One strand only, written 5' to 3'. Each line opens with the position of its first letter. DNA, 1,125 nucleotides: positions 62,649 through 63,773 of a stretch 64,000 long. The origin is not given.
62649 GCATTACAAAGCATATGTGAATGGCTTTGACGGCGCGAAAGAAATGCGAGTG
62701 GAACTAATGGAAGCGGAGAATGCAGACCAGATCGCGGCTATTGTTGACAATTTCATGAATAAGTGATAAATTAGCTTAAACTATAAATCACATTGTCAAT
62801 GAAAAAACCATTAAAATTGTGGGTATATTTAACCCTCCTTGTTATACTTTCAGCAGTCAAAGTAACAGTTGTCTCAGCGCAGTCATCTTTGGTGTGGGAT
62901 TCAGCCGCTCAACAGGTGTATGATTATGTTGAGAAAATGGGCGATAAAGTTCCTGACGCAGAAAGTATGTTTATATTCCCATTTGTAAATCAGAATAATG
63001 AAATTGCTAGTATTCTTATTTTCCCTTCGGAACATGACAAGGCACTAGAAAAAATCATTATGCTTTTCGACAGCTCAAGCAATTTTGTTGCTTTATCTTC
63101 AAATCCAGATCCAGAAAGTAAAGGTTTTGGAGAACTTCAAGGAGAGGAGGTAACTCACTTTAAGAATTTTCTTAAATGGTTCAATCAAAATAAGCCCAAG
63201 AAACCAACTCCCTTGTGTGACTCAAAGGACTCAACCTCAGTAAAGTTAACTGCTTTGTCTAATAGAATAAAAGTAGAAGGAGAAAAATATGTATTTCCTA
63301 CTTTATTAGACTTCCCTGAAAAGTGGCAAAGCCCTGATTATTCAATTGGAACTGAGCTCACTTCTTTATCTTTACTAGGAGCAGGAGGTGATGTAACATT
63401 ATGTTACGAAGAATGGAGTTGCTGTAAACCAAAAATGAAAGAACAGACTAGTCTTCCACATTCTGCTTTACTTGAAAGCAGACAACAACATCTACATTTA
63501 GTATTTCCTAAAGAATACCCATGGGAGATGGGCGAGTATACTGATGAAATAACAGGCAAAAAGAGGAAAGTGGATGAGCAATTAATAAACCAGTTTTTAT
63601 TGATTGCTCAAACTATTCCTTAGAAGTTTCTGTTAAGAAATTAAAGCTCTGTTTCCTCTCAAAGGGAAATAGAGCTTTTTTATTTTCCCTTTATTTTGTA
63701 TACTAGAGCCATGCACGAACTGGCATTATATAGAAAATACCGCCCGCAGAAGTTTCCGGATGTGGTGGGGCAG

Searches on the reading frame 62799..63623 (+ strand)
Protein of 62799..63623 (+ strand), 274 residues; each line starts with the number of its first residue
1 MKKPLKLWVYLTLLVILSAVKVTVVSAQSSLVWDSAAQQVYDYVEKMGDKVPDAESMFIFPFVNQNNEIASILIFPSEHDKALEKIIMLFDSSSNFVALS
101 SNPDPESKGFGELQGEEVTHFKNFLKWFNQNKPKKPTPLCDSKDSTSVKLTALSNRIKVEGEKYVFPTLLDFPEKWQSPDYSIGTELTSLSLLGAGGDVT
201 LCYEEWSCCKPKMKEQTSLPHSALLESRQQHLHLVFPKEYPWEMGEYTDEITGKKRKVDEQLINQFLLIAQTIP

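Call 37: find_encoding_contigs(protein=window:62799-63623:+, flank=10000, max_places=3)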
Protein window:62799-63623:+ (274 aa): 3 contigs read that carry it; 2 places shown.
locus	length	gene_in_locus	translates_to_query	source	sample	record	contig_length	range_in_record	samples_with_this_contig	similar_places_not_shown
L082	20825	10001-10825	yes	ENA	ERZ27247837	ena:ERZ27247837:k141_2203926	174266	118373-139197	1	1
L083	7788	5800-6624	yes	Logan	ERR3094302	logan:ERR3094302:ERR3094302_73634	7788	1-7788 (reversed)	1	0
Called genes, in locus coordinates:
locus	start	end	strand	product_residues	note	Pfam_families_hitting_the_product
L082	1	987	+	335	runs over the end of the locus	PF02195:ParB_N, PF17762:HTH_ParB, PF23552:ParB_C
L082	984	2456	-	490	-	PF13328:HD_4, PF01966:HD, PF04607:RelA_SpoT, PF02824:TGS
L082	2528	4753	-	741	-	PF01751:Toprim, PF01131:Topoisom_bac, PF01396:Zn_ribbon_Top1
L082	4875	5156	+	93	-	-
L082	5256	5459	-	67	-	-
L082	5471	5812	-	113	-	-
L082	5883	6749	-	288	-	PF02481:DNA_processg_A, PF17782:WHD_DprA (weak)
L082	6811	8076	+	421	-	PF02403:Seryl_tRNA_N, PF00587:tRNA-synt_2b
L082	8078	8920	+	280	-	-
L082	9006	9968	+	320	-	PF01207:Dus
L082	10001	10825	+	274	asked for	-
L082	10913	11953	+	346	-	PF05496:RuvB_N (weak), PF13177:DNA_pol3_delta2 (weak), PF00004:AAA, PF13177:DNA_pol3_delta2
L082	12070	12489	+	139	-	-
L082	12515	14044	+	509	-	-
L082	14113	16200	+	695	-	-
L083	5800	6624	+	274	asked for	-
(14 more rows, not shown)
